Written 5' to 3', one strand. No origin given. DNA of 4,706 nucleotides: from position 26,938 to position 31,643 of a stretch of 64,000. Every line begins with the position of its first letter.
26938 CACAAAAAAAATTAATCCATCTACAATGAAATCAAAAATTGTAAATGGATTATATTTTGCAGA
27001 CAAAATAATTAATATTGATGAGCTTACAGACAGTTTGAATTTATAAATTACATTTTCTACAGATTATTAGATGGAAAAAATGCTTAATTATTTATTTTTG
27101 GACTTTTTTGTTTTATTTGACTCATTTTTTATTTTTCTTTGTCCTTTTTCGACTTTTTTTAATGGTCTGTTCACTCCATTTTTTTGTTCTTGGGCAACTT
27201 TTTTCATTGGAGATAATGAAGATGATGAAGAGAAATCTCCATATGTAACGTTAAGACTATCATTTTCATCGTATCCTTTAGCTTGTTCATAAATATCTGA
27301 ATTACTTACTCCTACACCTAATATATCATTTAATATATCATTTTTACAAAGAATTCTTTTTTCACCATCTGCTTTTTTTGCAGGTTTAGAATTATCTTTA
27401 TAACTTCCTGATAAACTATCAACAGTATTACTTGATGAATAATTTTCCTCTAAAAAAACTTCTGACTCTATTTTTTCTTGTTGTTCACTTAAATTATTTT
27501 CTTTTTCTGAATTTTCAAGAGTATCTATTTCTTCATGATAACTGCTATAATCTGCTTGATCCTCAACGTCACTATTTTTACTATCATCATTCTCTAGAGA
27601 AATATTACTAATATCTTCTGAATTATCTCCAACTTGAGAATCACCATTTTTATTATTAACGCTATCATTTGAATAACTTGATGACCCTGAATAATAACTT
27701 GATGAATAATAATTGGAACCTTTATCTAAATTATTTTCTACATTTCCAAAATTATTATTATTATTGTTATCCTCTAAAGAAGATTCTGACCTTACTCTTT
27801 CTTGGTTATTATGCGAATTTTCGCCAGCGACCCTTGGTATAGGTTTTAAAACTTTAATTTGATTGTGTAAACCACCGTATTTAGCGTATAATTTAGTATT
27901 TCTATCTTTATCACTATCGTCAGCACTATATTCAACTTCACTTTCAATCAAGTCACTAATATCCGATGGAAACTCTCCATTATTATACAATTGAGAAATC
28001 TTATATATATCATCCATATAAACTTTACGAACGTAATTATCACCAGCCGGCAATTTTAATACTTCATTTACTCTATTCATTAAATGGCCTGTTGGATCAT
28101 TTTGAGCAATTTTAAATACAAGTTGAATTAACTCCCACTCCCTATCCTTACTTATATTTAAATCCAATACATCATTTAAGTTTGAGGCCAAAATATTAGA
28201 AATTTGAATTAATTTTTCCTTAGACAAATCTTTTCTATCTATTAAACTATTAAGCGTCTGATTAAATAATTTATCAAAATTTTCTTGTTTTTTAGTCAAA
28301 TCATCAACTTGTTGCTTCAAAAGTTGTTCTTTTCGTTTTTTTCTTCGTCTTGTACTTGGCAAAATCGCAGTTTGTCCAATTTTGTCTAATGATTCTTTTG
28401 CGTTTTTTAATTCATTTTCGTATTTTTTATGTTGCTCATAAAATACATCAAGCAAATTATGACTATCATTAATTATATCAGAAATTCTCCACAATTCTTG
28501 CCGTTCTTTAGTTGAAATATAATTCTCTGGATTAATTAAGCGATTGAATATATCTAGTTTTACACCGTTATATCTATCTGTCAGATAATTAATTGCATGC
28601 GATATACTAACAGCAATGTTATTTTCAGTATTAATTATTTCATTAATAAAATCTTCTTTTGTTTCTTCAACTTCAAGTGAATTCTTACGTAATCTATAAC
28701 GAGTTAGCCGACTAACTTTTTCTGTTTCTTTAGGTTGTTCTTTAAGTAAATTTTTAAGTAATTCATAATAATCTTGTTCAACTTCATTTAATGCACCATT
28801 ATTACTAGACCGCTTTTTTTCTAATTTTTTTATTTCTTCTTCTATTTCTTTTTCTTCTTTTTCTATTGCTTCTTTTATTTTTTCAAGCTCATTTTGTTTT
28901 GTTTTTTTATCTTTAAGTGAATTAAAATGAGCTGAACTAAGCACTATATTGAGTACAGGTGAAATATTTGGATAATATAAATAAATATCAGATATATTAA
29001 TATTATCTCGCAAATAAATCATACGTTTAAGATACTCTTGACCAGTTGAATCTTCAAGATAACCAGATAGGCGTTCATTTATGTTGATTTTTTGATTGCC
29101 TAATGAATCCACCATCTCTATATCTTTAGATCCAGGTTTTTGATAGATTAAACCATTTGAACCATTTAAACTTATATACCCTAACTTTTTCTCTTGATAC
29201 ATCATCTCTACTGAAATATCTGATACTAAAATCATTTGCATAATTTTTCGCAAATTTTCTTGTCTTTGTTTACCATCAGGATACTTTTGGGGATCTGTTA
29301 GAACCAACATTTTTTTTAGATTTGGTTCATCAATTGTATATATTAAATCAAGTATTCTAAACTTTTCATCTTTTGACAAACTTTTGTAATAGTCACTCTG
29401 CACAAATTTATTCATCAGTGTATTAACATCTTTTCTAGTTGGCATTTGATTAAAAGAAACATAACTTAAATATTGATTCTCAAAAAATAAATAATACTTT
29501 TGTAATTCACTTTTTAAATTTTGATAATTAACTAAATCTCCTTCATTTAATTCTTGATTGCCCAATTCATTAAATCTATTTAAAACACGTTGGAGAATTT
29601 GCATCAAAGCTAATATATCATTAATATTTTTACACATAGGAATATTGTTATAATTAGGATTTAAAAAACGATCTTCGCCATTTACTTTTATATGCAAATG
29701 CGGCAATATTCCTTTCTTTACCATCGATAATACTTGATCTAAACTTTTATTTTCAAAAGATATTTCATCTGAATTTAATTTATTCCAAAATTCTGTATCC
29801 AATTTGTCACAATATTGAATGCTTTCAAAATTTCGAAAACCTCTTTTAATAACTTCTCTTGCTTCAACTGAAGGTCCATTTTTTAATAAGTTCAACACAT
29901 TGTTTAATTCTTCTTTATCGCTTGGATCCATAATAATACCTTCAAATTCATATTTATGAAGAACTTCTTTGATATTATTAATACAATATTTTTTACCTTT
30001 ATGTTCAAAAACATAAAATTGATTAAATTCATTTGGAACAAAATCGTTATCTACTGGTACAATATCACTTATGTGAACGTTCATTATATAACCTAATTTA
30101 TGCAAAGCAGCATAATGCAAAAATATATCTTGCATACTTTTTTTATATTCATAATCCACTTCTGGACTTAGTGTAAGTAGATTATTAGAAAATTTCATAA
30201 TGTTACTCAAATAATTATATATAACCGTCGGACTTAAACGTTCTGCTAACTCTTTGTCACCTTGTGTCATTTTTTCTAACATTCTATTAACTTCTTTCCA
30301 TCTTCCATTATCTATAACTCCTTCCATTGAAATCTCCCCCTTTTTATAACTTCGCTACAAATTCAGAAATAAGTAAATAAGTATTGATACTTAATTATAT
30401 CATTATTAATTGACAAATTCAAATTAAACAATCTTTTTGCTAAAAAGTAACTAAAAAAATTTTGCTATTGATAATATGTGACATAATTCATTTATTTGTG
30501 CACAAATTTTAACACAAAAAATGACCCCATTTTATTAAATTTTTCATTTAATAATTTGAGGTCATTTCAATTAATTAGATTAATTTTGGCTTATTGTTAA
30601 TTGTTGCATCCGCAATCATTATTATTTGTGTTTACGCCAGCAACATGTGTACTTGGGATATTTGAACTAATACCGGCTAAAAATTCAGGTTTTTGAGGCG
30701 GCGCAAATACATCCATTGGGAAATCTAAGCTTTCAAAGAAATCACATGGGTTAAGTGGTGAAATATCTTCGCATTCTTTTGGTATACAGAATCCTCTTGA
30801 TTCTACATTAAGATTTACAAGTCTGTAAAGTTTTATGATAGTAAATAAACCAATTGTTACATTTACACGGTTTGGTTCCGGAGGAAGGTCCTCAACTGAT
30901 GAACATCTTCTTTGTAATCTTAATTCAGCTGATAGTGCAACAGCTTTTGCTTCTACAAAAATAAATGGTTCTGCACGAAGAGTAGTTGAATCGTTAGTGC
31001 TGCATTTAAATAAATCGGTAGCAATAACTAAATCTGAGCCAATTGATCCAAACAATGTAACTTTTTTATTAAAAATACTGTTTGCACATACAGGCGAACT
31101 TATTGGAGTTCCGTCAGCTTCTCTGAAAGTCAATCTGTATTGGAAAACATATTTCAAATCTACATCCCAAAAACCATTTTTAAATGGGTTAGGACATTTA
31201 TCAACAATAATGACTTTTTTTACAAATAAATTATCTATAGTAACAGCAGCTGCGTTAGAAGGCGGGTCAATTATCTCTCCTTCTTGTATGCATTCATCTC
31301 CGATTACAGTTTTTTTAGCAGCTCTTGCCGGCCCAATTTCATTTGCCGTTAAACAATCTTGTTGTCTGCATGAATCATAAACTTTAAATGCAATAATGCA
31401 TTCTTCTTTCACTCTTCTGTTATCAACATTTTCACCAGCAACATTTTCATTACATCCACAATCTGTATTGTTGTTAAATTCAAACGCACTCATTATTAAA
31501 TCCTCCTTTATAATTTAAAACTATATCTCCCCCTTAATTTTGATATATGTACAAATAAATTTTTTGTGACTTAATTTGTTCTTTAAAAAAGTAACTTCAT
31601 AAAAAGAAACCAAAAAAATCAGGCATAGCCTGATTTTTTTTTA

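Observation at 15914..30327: Four tandem, deeply diverged ~1000-aa paralogs with no recognisable domain: candidate undescribed system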

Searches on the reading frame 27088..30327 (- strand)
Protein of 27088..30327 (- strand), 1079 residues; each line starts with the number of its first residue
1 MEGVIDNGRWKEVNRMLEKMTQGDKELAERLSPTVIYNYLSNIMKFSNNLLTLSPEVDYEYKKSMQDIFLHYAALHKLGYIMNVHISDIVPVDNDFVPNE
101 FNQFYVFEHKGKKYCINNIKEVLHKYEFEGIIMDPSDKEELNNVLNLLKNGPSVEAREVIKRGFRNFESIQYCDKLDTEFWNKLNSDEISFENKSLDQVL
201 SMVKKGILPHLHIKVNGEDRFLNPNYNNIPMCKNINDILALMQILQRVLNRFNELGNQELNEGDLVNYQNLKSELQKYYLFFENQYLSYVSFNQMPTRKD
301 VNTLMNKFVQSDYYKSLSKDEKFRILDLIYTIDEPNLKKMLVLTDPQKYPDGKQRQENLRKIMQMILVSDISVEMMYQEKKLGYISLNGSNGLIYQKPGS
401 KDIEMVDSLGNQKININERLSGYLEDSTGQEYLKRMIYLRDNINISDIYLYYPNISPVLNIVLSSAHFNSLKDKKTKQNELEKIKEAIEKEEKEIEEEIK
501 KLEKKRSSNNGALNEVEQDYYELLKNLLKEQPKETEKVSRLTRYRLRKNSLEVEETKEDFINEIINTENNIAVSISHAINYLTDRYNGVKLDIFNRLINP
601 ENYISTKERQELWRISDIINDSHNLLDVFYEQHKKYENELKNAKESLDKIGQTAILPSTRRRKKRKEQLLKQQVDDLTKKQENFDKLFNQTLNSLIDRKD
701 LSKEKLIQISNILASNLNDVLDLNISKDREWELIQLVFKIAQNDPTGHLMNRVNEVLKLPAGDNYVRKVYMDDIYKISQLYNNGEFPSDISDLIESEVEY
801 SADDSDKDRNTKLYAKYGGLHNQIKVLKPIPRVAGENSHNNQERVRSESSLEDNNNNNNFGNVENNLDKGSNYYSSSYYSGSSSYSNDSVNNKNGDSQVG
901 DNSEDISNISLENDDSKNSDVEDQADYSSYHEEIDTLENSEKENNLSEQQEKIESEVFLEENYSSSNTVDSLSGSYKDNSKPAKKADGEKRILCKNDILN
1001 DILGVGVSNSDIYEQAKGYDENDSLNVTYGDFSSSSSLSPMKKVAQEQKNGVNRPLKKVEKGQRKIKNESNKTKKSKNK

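Call 3: search_protein_families(library=pfam, proteins=[window:27088-30327:-], max_evalue=1)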
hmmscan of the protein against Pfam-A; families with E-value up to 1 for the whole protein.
window:27088-30327:- (1079 aa): 0 families

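Call 4: search_protein_families(library=ncbifam, proteins=[window:27088-30327:-], max_evalue=1)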
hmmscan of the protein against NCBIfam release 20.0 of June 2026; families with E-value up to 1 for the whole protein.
window:27088-30327:- (1079 aa): 0 families

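Call 50: search_protein_families(library=padloc, proteins=[window:27088-30327:-], max_evalue=1)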
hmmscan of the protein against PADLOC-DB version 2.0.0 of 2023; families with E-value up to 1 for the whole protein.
window:27088-30327:- (1079 aa): 0 families

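Call 51: search_protein_families(library=phrogs, proteins=[window:27088-30327:-], max_evalue=1)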
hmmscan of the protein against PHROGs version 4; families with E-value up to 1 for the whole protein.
window:27088-30327:- (1079 aa): 2 families
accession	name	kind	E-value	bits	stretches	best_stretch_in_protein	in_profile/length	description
phrog_6041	-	unknown function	0.17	12.8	1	984-1013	33-62/69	-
phrog_22611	-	unknown function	0.39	12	0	299-327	42-70/79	-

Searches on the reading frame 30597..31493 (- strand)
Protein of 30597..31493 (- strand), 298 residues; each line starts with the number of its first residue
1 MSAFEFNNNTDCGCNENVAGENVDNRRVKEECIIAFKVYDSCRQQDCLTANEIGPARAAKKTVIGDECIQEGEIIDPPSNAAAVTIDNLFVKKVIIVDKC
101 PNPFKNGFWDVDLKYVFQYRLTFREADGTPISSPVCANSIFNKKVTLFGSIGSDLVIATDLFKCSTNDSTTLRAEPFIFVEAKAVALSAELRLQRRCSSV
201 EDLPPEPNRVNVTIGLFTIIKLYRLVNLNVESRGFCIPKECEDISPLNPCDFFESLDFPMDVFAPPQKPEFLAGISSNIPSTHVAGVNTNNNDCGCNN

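Call 3: search_protein_families(library=pfam, proteins=[window:30597-31493:-], max_evalue=1)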
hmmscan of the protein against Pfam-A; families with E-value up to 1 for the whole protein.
window:30597-31493:- (298 aa): 0 families

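Call 4: search_protein_families(library=ncbifam, proteins=[window:30597-31493:-], max_evalue=1)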
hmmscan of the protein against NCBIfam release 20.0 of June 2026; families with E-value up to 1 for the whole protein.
window:30597-31493:- (298 aa): 0 families

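Call 18: find_related_loci(query=window:30597-31493:-, collection=genome_contigs, flank=10000)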
Query window:30597-31493:- (298 aa) in genome_contigs; peptide patterns used: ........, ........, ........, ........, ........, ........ (x = any residue, [..] = any of these).
79 stretches matched a pattern; 39 encode a relative of the query (tblastn E <= 1e-3); 39 distinct loci.
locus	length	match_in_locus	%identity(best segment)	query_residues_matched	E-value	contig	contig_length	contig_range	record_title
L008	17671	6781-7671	81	1-298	2e-155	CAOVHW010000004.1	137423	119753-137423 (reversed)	MAG TPA_asm: uncultured Eubacteriales bacterium isolate MGBC163006 genome assembly, contig: MGBC163006.4, whole genome s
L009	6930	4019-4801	85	26-286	3e-154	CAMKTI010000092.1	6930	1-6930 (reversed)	MAG: uncultured Clostridia bacterium isolate SRR12081301_bin.69_metaWRAP_v1.3_MAG genome assembly, contig: ERZ12289766.1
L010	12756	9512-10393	79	1-298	3e-150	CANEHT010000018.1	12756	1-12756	MAG TPA_asm: uncultured Clostridia bacterium isolate SRR18439544_bin.30_metawrap_v1.3_MAG genome assembly, contig: NODE.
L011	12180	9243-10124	62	1-296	2e-115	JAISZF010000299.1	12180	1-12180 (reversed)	MAG: Clostridiales bacterium isolate Nc350_bin69 k119_440844, whole genome shotgun sequence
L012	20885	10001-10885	60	1-298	4e-112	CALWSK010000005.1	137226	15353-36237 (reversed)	MAG: uncultured Clostridia bacterium isolate BRZ_QI__bin91 genome assembly, contig: BRZ_QI__NODE_104_length_137226_cov_1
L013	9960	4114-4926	63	25-298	8e-108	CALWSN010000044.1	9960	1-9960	MAG: uncultured Clostridia bacterium isolate E16__bin148 genome assembly, contig: E16__k127_3181072, whole genome shotgu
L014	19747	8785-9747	55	1-297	3e-107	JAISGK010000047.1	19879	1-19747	MAG: Clostridiales bacterium isolate Gx485_bin96 k119_2844447, whole genome shotgun sequence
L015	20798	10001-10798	67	1-274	8e-106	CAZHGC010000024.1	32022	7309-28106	MAG TPA_asm: uncultured Lachnospiraceae bacterium isolate SRP313737_co1_271 genome assembly, contig: NODE_2228_length_32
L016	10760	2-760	66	43-298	1e-105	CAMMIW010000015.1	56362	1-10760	MAG: uncultured Eubacteriaceae bacterium isolate ERR7167026_bin.11_MetaWRAP_v1.1_MAG genome assembly, contig: NODE_48_le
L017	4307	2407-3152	85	26-286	2e-122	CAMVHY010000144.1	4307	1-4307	MAG TPA_asm: uncultured Clostridia bacterium isolate SRR8387719_bin.69_metaWRAP_v1.3_MAG genome assembly, contig: ERZ142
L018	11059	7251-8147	59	1-296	3e-104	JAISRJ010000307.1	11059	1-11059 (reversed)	MAG: Clostridiales bacterium isolate Kf353_bin53 k119_5669314, whole genome shotgun sequence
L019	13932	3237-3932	70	42-274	3e-103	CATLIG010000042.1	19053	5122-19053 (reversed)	MAG TPA_asm: uncultured Clostridia bacterium isolate MGG03684_1680015463 genome assembly, contig: ERR2844016_5361, whole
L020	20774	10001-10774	64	43-297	5e-102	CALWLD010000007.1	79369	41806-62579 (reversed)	MAG: uncultured Clostridia bacterium isolate BRZ_KA__bin85 genome assembly, contig: BRZ_KA__NODE_397_length_79369_cov_9.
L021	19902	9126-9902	63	25-280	9e-102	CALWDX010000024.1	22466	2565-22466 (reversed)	MAG: uncultured Clostridia bacterium isolate E14__bin244 genome assembly, contig: E14__k127_3246381, whole genome shotgu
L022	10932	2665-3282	78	78-283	2e-101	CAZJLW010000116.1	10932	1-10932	MAG TPA_asm: uncultured Eubacteriales bacterium isolate SRP242652_co2_129 genome assembly, contig: NODE_6541_length_1093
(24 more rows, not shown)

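Call 41: search_solved_structures(query=window:30597-31493:-, max_evalue=1)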
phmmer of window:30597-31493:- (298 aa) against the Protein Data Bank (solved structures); distinct sequences matched with E-value up to 1: 1.
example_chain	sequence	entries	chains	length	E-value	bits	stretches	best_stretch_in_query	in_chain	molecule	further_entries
6ux8_B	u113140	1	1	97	0.5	12.7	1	108-135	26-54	Monobody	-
